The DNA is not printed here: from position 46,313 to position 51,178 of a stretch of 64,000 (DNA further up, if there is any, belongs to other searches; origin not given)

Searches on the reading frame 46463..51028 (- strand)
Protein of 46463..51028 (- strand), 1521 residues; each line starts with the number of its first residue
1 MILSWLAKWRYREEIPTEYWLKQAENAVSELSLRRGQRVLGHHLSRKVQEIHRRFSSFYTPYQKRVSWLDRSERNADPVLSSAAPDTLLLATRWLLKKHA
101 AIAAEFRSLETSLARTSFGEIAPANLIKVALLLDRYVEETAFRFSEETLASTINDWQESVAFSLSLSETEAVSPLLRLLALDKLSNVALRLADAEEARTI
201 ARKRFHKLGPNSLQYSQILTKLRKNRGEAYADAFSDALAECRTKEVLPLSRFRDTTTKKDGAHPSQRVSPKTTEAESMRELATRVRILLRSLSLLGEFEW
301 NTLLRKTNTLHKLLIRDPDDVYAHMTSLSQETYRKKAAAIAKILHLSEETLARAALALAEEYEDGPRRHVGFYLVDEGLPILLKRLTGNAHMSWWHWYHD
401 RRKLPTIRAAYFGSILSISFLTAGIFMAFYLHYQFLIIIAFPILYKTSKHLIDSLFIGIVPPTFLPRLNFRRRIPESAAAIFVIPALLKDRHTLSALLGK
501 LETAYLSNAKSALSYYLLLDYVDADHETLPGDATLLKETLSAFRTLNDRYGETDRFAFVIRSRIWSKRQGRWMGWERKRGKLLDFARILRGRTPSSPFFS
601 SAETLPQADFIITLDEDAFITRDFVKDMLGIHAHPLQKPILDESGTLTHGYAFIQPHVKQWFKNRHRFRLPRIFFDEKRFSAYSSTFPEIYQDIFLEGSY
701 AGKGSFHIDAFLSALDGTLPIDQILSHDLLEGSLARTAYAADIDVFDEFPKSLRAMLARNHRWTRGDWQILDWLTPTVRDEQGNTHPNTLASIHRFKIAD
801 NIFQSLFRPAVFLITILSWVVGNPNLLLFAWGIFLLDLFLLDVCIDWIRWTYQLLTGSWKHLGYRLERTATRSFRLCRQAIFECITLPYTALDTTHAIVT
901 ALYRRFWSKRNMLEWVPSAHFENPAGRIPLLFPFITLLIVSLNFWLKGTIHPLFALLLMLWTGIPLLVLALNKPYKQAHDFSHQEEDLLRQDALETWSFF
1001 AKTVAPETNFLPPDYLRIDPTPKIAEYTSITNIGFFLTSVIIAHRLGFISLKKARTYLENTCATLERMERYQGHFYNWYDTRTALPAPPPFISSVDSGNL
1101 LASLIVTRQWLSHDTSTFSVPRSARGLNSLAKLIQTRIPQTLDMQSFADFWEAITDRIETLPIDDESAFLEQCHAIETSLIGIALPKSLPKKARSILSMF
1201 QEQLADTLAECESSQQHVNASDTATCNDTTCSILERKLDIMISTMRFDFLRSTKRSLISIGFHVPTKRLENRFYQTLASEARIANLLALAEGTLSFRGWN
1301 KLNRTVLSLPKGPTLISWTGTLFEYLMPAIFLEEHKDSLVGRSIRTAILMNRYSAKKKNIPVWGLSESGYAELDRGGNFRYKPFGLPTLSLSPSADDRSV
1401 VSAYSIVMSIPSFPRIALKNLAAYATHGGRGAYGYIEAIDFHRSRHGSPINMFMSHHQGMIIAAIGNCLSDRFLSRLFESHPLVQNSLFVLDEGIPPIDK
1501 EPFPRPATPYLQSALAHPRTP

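Call 20: search_protein_families(library=pfam, proteins=[window:46463-51028:-], max_evalue=0.01)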
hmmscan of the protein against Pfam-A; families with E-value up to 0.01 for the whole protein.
window:46463-51028:- (1521 aa): 1 family
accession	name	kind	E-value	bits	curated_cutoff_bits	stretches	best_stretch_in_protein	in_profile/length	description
PF10091.15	Glycoamylase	-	1.5e-16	61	27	1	1273-1482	2-221/221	Putative glucoamylase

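Call 55: search_protein_families(library=ncbifam, proteins=[window:46463-51028:-], max_evalue=0.001)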
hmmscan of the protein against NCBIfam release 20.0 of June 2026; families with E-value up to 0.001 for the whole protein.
window:46463-51028:- (1521 aa): 2 families
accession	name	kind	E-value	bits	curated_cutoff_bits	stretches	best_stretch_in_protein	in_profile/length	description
NF003962.0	PRK05454.2-5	equivalog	8.9e-05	21.2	328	1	712-772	325-392/641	glucans biosynthesis glucosyltransferase MdoH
NF003958.0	PRK05454.2-1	equivalog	0.00076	17.8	419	0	711-770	296-362/704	glucans biosynthesis glucosyltransferase MdoH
